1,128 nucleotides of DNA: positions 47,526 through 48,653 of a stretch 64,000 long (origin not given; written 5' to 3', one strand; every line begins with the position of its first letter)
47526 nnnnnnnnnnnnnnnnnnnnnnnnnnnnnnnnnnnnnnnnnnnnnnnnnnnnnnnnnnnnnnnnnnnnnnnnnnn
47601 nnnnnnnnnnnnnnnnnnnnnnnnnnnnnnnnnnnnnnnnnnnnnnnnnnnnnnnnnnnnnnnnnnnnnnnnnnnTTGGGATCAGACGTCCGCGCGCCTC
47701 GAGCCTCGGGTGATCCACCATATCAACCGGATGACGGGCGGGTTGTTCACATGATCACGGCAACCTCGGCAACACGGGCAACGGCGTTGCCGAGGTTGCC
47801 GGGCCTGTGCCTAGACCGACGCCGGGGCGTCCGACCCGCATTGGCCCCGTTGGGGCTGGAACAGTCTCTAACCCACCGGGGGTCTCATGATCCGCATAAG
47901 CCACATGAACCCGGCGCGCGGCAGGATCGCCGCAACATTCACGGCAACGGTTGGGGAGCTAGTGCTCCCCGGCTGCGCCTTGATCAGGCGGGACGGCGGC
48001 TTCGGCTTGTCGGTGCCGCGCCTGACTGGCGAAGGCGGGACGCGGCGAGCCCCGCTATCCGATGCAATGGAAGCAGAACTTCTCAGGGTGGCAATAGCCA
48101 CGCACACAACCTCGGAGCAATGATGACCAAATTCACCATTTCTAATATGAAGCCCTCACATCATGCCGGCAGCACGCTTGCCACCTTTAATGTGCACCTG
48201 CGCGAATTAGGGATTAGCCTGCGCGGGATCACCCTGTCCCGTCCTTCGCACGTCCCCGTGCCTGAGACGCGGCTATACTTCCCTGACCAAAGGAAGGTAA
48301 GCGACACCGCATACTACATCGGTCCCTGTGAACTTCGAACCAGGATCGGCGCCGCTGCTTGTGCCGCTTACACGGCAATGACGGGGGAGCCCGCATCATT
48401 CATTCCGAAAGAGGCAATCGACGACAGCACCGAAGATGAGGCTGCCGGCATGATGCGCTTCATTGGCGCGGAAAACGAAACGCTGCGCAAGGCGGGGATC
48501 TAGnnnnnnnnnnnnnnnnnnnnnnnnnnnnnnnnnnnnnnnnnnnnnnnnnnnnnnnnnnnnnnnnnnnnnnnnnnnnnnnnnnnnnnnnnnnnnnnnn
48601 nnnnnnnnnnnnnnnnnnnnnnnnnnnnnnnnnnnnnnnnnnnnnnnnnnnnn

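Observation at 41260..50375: Shared palindromic operator couples the satellite integrase promoter to a divergent XRE-regulator operon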

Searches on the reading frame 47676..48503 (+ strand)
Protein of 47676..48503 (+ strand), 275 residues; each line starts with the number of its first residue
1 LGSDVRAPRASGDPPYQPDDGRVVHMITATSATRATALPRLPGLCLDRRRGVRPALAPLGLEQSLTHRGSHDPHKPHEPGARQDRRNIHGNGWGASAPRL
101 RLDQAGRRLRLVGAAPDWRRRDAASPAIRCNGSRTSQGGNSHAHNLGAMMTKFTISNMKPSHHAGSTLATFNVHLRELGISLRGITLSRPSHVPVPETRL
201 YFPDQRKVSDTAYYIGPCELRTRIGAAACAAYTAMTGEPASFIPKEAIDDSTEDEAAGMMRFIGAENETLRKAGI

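Call 9: search_protein_families(library=pfam, proteins=[window:47676-48503:+], max_evalue=0.01)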
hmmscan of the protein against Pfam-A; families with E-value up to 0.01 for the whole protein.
window:47676-48503:+ (275 aa): 1 family
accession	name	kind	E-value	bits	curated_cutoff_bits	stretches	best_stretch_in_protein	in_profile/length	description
PF17714.6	DUF5559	-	0.0039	17.6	25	1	71-114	82-124/194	Family of unknown function (DUF5559)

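Call 20: search_protein_families(library=phrogs, proteins=[window:47676-48503:+], max_evalue=0.001)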
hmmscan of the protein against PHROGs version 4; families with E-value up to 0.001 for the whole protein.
window:47676-48503:+ (275 aa): 0 families
